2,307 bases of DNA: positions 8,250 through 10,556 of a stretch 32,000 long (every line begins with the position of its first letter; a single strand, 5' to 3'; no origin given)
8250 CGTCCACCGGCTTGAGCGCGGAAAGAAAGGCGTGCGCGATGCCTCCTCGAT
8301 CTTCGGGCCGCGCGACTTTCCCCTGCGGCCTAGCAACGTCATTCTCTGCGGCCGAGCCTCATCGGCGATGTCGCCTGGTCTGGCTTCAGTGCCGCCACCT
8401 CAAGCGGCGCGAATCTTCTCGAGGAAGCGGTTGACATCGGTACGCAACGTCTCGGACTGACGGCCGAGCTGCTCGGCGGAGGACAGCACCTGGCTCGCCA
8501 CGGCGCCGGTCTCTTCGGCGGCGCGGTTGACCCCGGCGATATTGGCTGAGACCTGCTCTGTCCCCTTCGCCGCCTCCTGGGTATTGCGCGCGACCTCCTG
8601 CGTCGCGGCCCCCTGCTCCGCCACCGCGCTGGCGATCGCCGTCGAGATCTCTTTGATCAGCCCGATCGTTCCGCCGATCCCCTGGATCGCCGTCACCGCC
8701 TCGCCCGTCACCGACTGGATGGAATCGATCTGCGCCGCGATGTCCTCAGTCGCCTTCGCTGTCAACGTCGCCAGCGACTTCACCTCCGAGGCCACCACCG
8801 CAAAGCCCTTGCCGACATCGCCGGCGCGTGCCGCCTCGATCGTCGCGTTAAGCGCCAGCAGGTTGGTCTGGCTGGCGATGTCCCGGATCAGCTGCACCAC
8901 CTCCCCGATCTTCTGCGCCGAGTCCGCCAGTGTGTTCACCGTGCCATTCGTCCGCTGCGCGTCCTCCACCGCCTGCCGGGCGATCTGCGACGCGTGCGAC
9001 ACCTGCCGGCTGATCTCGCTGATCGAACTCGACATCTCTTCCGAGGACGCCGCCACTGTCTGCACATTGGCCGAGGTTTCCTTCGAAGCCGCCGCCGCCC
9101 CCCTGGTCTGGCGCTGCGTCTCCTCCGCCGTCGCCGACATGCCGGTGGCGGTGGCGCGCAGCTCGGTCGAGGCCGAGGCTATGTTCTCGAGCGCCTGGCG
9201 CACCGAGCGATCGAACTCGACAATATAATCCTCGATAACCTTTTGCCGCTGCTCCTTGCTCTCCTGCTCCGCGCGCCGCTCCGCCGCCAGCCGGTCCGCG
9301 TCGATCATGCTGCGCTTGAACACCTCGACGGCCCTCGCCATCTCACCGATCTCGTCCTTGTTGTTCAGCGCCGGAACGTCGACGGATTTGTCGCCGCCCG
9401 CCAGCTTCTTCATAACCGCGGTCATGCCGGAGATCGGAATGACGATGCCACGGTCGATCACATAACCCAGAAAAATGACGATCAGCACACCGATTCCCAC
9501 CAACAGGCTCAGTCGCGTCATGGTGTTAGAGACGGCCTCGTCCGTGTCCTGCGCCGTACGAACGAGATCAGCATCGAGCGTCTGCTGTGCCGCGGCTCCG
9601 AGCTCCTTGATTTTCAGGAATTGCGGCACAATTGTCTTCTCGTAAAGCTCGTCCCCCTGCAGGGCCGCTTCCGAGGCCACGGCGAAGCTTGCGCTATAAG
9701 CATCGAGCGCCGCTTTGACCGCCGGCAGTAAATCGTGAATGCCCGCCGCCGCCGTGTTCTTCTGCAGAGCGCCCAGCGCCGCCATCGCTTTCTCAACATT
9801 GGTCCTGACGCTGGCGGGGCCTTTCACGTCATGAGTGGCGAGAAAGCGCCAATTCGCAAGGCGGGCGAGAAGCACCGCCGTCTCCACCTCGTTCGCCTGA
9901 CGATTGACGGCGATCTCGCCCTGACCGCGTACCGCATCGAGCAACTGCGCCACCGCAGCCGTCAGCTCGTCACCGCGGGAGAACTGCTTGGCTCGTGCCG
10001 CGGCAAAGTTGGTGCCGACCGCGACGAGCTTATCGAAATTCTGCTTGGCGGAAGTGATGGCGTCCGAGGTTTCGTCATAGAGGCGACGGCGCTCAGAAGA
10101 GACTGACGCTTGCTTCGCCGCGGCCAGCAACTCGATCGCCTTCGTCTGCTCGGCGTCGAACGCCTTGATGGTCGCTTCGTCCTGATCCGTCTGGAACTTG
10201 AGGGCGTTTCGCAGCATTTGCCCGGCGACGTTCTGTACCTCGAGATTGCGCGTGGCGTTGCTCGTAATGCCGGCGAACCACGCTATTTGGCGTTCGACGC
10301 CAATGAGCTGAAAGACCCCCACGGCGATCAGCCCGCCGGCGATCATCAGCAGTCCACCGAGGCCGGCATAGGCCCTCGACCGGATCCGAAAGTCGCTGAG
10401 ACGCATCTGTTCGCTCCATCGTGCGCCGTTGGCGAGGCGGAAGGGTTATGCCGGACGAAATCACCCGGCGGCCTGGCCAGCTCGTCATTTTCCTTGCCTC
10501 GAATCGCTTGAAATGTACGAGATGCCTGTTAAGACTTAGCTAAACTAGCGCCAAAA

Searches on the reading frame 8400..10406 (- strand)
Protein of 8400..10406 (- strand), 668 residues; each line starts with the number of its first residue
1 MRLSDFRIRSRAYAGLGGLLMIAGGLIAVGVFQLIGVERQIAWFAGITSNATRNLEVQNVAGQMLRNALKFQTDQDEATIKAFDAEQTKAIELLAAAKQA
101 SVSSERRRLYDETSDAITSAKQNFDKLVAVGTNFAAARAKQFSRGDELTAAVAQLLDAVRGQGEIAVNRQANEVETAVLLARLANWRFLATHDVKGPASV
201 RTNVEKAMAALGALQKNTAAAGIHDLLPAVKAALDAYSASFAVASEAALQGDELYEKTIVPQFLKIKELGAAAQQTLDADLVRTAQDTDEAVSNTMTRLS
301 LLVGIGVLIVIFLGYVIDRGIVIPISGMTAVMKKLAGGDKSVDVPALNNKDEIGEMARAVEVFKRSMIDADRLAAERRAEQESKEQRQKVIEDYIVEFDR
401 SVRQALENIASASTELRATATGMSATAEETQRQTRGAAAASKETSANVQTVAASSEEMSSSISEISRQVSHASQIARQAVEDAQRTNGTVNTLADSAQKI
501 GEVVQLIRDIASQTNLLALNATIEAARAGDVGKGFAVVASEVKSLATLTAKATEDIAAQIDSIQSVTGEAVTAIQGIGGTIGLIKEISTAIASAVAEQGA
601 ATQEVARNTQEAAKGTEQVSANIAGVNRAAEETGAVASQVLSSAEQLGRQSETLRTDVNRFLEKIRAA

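Call 10: search_protein_families(library=pfam, proteins=[window:8400-10406:-], max_evalue=0.001)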
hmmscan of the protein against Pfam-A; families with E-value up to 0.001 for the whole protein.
window:8400-10406:- (668 aa): 3 families
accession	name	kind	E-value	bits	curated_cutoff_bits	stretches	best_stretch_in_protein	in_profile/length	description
PF00015.26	MCPsignal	-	1.8e-29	103.3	34.6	1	470-633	5-168/172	Methyl-accepting chemotaxis protein (MCP) signalling domain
PF00672.30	HAMP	-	2.8e-06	28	25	1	324-364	9-48/53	HAMP domain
PF16591.11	HBM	-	0.00056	19.9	29.8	1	68-242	31-209/254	Helical bimodular sensor domain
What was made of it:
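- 8400..10406 (-): Methyl-accepting chemotaxis protein, co-oriented 430 nt downstream of orf5; present in this lineage only. Pfam MCPsignal and HAMP (call 10).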
